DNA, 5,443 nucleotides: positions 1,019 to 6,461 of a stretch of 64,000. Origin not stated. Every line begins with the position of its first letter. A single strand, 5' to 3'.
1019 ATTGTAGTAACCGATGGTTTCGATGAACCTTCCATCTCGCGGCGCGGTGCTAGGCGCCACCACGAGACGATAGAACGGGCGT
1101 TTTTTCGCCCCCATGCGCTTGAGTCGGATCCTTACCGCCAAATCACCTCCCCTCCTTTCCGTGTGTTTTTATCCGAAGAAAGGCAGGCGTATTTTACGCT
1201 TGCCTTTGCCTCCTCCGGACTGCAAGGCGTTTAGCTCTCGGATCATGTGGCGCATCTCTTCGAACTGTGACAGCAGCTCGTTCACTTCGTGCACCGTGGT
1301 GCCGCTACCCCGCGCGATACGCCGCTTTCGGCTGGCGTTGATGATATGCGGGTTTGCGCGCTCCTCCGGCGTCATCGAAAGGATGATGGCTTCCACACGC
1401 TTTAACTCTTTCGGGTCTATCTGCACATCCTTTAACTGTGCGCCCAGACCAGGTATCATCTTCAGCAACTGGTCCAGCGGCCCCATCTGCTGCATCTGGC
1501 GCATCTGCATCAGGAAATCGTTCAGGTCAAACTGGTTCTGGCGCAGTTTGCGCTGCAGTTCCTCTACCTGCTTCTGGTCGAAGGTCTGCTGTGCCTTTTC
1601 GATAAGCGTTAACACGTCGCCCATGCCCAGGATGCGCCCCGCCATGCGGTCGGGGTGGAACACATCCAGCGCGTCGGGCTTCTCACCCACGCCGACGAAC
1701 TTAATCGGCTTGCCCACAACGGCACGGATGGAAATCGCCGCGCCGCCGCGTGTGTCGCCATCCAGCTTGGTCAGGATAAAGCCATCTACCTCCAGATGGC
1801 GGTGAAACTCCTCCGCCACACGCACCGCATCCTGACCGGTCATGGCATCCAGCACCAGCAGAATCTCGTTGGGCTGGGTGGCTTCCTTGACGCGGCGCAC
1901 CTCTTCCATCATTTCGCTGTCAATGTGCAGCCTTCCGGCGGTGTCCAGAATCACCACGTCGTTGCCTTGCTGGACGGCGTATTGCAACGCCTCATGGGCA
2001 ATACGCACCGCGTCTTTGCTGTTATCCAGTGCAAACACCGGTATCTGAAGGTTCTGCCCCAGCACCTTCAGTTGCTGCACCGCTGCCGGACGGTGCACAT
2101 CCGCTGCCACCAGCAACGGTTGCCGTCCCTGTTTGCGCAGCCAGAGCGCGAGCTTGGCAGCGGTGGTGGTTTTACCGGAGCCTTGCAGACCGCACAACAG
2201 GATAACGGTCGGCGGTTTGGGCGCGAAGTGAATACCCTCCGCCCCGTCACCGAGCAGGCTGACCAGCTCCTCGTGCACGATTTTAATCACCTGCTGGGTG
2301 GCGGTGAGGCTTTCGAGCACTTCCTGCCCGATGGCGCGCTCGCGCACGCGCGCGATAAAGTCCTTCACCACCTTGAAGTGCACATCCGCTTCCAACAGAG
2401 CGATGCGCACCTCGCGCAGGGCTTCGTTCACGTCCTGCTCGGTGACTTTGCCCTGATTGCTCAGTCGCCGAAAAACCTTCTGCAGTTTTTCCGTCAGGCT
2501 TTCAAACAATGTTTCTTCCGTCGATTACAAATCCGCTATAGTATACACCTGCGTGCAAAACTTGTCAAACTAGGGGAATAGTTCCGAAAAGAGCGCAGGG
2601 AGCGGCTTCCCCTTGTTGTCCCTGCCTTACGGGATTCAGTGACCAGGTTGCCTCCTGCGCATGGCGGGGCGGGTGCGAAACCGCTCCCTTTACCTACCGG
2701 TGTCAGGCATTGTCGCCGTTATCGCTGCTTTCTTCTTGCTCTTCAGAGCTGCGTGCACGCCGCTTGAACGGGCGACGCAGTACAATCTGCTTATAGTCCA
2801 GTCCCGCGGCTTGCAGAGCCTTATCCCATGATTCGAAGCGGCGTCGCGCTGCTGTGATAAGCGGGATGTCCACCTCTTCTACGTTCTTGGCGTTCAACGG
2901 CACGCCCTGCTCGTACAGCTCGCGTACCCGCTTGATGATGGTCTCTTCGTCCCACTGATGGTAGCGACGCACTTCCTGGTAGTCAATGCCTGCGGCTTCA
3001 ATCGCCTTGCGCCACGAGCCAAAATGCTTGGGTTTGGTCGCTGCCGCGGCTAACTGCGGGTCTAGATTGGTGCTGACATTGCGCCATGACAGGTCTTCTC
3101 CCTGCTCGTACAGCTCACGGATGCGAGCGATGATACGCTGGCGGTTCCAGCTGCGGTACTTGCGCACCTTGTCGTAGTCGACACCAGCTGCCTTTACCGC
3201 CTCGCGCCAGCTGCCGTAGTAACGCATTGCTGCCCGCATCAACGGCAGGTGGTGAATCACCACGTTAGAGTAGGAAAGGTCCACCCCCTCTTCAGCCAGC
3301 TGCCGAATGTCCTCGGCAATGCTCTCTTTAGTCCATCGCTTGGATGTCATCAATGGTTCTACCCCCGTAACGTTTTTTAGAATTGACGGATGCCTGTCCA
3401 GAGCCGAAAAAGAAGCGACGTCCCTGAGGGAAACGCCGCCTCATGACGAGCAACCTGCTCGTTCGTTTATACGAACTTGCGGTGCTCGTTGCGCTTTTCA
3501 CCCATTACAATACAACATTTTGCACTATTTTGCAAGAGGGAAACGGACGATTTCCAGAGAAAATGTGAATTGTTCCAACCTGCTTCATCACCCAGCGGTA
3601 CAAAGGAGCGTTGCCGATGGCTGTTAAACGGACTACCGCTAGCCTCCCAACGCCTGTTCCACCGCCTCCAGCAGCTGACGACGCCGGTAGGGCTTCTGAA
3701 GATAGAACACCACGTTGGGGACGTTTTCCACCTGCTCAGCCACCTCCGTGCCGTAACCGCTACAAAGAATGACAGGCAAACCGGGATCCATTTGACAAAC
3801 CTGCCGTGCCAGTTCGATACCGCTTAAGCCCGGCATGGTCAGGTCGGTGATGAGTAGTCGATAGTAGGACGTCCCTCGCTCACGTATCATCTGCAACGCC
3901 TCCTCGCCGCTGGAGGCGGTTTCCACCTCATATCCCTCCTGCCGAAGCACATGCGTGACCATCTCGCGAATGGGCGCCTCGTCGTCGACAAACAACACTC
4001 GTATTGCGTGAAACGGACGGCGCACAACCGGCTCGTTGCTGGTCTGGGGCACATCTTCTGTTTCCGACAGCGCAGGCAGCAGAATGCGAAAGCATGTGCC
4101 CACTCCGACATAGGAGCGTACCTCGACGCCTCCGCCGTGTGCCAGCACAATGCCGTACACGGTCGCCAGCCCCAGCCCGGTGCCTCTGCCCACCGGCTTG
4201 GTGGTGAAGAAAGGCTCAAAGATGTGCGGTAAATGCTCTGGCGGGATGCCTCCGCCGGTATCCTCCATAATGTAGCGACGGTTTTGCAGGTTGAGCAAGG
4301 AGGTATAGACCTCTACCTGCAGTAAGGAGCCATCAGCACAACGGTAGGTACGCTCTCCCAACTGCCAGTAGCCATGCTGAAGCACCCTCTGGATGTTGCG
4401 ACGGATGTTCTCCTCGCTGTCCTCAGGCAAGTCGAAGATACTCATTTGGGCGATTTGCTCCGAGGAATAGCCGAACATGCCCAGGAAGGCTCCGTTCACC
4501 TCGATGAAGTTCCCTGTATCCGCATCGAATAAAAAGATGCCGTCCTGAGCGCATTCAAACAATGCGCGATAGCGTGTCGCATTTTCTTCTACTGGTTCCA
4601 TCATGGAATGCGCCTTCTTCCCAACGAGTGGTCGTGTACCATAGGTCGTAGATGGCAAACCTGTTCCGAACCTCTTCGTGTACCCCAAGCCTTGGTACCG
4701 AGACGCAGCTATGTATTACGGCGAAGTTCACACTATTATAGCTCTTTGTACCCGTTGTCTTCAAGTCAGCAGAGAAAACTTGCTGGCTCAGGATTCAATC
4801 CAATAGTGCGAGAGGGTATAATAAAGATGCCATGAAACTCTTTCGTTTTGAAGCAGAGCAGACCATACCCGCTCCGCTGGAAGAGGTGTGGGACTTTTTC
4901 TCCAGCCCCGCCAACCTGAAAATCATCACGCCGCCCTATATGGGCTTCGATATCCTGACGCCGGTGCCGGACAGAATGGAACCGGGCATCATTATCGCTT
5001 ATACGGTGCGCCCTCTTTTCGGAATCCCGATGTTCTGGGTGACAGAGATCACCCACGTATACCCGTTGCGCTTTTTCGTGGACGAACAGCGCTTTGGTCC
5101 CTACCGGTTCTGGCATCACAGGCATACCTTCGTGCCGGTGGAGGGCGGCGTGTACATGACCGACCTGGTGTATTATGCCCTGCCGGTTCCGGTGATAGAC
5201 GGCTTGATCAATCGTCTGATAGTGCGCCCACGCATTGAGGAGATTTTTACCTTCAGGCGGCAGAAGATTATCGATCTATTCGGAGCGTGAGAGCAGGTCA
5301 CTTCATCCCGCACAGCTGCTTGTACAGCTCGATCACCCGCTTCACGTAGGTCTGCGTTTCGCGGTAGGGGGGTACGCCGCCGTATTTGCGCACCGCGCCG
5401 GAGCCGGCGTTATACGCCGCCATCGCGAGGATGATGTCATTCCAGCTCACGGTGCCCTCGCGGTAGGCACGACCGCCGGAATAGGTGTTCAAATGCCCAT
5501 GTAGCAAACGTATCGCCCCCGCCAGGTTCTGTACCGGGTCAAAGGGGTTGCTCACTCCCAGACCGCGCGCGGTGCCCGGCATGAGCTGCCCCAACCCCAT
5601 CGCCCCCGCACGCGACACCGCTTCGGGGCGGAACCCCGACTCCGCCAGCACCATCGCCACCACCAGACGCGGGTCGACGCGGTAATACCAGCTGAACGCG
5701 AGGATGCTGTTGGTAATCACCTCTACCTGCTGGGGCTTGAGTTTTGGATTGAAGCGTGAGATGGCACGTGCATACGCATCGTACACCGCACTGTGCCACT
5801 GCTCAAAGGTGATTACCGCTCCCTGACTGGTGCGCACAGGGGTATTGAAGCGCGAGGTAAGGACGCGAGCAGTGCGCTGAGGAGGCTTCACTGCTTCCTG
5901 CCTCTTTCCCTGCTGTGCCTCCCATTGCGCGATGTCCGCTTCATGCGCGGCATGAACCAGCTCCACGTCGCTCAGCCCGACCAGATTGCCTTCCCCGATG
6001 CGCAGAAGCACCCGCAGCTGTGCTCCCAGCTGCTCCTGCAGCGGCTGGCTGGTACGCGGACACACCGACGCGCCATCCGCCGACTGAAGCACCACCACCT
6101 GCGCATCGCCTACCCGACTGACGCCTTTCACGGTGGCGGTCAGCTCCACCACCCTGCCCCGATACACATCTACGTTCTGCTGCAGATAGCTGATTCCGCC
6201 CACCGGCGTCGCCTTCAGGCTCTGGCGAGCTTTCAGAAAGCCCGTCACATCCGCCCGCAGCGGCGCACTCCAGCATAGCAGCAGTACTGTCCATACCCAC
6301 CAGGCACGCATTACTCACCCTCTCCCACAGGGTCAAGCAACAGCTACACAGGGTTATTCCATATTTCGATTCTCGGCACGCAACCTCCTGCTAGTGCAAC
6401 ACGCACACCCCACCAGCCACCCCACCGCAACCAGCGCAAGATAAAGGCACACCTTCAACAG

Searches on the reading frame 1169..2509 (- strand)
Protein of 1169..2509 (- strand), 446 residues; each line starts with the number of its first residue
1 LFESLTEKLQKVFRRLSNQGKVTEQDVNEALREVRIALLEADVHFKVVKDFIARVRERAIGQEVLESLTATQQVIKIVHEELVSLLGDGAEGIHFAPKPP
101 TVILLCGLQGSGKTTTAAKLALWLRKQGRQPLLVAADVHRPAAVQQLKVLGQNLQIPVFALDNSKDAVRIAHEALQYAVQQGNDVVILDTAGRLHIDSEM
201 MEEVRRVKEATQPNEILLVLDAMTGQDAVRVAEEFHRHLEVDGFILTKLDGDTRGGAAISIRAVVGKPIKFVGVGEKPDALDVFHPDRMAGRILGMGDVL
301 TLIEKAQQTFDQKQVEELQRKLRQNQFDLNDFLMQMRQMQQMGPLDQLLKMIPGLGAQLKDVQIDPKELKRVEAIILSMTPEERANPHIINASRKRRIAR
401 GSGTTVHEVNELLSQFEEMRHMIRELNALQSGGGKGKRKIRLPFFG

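Call 66: search_protein_families(library=pfam, proteins=[window:1169-2509:-], max_evalue=0.00001)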
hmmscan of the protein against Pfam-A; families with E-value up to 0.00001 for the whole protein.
window:1169-2509:- (446 aa): 7 families
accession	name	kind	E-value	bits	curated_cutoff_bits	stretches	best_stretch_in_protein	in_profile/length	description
PF00448.28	SRP54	-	1.5e-74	250.3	22.7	1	100-295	1-196/196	SRP54-type protein, GTPase domain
PF02978.25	SRP_SPB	-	3e-37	127.3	27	1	326-423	1-91/91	Signal peptide binding domain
PF02881.24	SRP54_N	-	1.4e-22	80.1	22.4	1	5-82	1-75/75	SRP54-type protein, helical bundle domain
PF13401.12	AAA_22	-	5e-10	40.2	27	1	101-210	6-110/130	AAA domain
PF13671.12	AAA_33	-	3.5e-07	31.1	27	1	102-191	1-78/143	AAA domain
PF01656.29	CbiA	-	4.5e-07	30.3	25.4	1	110-255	9-89/125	CobQ/CobB/MinD/ParA nucleotide binding domain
PF06414.18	Zeta_toxin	-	1.9e-06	27.9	22.3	1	98-191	14-103/199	Zeta toxin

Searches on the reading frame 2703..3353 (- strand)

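Call 66: search_protein_families(library=pfam, proteins=[window:2703-3353:-], max_evalue=0.00001)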
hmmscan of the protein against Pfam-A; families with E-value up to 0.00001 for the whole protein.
window:2703-3353:- (216 aa): 1 family
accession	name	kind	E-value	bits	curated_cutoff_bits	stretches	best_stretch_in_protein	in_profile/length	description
PF18780.6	HNH_repeat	-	1.3e-20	73.9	26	1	136-186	3-54/54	Homing endonuclease associated repeat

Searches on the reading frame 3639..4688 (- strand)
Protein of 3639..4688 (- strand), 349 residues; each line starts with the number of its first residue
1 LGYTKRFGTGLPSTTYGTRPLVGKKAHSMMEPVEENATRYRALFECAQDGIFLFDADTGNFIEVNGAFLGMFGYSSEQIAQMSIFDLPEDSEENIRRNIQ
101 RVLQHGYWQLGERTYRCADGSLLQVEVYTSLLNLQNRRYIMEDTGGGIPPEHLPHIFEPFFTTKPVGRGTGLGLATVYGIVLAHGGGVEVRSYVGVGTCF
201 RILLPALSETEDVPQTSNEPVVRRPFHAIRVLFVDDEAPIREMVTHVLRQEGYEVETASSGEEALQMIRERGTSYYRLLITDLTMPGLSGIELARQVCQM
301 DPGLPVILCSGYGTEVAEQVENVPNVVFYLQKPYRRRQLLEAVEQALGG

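Call 66: search_protein_families(library=pfam, proteins=[window:3639-4688:-], max_evalue=0.00001)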
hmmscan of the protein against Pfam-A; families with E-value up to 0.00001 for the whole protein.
window:3639-4688:- (349 aa): 6 families
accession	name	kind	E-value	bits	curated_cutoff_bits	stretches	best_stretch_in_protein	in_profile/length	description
PF00072.30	Response_reg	-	3.5e-22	79.1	30.2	1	231-344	1-111/111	Response regulator receiver domain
PF02518.31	HATPase_c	-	2.1e-16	60.8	26.4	1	135-206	36-109/111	Histidine kinase-, DNA gyrase B-, and HSP90-like ATPase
PF13188.13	PAS_8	-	4.9e-12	45.7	21.8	1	39-97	2-59/65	PAS domain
PF13426.13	PAS_9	-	5.4e-09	36.7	27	1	49-138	2-90/103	PAS domain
PF00989.32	PAS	-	4.1e-08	33.7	22.6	1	39-130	2-94/113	PAS fold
PF08448.16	PAS_4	-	1.8e-06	28.6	23.1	1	47-107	4-64/110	PAS fold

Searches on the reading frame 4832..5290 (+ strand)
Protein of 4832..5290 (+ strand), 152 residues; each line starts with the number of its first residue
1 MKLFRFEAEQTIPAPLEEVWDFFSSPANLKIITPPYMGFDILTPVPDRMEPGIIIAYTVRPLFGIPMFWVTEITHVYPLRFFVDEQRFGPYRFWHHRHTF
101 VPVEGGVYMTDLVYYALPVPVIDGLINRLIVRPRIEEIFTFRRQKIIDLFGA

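Call 66: search_protein_families(library=pfam, proteins=[window:4832-5290:+], max_evalue=0.00001)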
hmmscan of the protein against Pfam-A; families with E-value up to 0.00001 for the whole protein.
window:4832-5290:+ (152 aa): 1 family
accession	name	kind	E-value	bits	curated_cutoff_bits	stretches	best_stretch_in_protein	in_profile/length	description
PF03364.25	Polyketide_cyc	-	8.7e-06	26.5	23.4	0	12-116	1-99/126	Polyketide cyclase / dehydrase and lipid transport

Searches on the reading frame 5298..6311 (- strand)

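Call 66: search_protein_families(library=pfam, proteins=[window:5298-6311:-], max_evalue=0.00001)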
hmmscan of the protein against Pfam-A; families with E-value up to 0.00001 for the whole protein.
window:5298-6311:- (337 aa): 1 family
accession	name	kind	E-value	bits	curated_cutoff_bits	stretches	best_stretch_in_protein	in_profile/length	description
PF01464.25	SLT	-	1.4e-23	83.1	21.3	1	207-313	7-107/117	Transglycosylase SLT domain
